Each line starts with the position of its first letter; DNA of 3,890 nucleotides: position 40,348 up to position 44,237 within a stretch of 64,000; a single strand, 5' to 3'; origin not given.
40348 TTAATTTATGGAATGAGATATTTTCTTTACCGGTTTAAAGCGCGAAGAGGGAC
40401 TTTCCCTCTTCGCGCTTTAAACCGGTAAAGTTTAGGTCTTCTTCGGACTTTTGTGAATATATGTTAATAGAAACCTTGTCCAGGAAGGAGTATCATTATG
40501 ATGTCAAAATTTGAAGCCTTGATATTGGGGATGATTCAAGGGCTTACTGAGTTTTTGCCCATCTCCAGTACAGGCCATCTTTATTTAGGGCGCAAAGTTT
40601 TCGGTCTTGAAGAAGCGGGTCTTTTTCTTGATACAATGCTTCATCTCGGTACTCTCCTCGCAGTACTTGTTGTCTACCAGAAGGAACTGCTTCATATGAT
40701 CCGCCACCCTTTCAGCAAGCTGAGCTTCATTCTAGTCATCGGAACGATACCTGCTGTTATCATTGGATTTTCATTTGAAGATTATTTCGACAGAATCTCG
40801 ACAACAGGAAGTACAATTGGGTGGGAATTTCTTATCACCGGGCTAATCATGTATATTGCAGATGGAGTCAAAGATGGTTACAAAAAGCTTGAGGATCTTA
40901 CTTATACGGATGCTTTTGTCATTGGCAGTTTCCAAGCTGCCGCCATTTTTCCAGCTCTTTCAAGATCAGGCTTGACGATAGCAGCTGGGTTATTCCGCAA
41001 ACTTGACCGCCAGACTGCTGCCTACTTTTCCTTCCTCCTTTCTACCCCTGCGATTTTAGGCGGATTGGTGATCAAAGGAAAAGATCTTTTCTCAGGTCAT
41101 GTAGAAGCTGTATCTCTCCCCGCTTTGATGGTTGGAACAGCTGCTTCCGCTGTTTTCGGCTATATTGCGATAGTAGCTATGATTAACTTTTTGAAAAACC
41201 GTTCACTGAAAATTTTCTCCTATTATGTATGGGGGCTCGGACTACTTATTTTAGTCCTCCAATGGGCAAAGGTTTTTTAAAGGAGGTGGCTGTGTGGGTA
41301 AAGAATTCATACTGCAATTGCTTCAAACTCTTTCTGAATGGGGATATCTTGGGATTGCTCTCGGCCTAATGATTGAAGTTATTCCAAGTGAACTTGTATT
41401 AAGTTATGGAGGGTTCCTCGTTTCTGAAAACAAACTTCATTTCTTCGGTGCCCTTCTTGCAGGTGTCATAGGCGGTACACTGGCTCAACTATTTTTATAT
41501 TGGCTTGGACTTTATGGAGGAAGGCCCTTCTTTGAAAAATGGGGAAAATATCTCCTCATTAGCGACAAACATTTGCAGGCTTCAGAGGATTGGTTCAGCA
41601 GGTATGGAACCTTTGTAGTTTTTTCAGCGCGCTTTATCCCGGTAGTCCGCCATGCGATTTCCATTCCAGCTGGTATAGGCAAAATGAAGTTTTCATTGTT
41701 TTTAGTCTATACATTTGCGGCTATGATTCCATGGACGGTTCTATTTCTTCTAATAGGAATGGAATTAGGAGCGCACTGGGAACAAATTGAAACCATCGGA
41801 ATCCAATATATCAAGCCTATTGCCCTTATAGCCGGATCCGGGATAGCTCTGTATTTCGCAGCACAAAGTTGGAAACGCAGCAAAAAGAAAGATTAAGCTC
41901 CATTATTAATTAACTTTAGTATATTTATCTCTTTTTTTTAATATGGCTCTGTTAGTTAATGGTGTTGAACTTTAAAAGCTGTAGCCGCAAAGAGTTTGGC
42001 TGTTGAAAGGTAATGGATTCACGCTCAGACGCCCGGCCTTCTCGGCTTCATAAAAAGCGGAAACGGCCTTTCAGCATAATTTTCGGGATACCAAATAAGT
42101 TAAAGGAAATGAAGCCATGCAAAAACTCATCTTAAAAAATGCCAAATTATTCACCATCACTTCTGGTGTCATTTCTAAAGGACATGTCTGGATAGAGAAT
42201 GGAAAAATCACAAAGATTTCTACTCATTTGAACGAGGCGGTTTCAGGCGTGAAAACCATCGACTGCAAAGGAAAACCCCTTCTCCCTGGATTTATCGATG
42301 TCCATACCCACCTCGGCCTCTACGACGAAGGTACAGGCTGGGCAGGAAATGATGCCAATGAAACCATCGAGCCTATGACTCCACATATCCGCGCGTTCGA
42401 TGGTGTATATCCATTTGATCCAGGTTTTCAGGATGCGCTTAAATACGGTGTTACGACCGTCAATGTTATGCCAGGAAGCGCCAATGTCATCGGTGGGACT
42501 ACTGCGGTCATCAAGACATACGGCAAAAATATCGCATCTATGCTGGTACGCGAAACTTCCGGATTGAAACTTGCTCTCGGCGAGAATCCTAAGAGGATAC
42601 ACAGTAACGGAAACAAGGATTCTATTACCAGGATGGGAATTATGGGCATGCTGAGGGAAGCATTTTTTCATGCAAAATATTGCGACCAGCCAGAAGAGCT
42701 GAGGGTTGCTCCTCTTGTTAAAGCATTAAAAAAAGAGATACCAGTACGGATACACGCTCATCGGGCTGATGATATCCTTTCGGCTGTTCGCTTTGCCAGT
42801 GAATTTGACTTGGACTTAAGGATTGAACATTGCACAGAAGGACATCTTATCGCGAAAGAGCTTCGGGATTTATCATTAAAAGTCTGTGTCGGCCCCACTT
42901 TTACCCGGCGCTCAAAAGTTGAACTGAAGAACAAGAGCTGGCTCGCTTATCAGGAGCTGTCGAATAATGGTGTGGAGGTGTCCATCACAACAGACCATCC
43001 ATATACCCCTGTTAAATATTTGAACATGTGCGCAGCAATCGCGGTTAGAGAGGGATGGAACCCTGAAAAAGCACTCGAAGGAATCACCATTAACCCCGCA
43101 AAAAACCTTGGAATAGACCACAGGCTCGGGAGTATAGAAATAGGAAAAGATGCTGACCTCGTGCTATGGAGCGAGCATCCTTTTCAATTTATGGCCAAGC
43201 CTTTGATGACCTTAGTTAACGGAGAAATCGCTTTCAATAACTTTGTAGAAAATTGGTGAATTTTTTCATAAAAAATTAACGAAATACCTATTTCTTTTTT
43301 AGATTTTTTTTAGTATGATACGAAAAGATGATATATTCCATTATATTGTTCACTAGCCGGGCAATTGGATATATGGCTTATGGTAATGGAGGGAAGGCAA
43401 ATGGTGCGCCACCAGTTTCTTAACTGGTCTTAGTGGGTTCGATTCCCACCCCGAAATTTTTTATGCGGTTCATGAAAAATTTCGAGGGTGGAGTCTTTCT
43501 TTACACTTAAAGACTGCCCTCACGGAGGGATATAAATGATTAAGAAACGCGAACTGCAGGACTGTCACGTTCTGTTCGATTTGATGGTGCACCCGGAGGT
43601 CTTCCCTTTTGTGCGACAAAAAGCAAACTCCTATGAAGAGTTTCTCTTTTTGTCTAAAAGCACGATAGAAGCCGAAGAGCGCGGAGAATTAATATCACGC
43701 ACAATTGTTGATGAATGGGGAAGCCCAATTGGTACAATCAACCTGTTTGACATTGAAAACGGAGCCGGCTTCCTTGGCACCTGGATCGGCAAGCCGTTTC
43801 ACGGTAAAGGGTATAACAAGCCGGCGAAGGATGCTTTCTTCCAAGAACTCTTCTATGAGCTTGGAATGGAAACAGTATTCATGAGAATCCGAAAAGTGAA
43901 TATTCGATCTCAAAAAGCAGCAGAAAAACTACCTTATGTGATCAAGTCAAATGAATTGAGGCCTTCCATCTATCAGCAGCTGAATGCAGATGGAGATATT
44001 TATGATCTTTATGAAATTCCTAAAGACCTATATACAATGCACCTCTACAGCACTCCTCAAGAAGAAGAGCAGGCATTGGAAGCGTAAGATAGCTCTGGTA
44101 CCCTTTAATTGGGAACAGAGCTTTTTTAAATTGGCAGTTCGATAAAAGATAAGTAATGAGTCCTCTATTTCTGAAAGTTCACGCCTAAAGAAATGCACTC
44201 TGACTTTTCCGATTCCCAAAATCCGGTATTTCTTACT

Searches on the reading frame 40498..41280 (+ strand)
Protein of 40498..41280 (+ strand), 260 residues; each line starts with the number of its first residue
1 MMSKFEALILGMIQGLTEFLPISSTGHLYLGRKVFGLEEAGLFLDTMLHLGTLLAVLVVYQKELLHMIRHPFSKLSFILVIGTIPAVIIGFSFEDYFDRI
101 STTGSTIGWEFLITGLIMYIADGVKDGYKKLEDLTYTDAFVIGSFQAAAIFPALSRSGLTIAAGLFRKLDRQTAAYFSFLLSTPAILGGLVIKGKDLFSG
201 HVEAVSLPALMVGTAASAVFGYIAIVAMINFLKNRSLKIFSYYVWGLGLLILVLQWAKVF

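Call 64: search_protein_families(library=pfam, max_evalue=1e-8, proteins=[window:40498-41280:+])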
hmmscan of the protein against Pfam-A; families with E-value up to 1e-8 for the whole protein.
window:40498-41280:+ (260 aa): 1 family
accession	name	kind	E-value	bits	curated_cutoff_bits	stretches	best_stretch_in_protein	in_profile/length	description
PF02673.24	BacA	-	2.7e-70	237.4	33.4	1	7-250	1-257/257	Bacitracin resistance protein BacA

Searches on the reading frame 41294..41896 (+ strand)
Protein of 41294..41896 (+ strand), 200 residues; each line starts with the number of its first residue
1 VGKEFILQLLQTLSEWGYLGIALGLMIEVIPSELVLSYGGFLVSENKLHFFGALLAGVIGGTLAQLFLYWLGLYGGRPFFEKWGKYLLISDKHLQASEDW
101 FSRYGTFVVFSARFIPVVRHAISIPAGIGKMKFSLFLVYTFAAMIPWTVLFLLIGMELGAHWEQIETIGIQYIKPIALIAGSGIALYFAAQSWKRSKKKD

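Call 65: search_protein_families(library=pfam, max_evalue=1e-8, proteins=[window:41294-41896:+])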
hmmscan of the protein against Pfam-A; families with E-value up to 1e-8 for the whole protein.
window:41294-41896:+ (200 aa): 1 family
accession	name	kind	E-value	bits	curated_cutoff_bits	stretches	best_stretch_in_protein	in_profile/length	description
PF09335.16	VTT_dom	-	2.5e-23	83.3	33.9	1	30-156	1-122/123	VTT domain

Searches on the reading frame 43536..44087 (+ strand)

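Call 65: search_protein_families(library=pfam, max_evalue=1e-8, proteins=[window:43536-44087:+])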
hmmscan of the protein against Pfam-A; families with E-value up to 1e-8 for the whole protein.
window:43536-44087:+ (183 aa): 1 family
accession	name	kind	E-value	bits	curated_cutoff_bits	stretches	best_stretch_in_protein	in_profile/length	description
PF13302.13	Acetyltransf_3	-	6.6e-14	53.2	25.4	1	8-132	10-135/138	Acetyltransferase (GNAT) domain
